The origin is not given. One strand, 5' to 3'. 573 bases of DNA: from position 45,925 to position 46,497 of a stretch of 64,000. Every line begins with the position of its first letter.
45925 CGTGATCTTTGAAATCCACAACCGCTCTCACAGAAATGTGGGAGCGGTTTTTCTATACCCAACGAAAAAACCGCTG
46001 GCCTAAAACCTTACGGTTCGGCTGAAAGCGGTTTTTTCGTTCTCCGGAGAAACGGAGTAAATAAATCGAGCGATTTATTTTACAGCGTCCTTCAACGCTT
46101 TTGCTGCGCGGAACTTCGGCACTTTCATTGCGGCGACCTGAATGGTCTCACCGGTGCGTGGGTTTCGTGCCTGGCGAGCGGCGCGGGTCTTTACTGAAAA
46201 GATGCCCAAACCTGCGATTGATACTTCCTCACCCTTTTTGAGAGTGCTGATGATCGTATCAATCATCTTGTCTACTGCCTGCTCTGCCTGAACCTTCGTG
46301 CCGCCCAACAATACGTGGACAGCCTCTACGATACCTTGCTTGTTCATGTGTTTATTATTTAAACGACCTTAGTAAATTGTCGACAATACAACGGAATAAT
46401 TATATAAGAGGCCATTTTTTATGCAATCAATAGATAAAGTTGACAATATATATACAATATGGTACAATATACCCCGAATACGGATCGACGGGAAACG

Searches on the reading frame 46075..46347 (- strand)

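Call 93: search_protein_families(library=pfam, proteins=[window:46075-46347:-], max_evalue=0.01)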
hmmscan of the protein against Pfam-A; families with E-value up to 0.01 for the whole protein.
window:46075-46347:- (90 aa): 3 families
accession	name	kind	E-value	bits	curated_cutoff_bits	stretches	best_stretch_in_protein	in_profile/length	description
PF00216.26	Bac_DNA_binding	-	1.8e-29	102.2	22.4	1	1-90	1-90/90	Bacterial DNA-binding protein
PF18291.6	HU-HIG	-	8.5e-06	26.3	26.2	1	6-90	37-119/125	HU domain fused to wHTH, Ig, or Glycine-rich motif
PF18175.6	HU-CCDC81_bac_2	-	0.0041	17.4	35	1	20-53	17-50/70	CCDC81-like prokaryotic HU domain 2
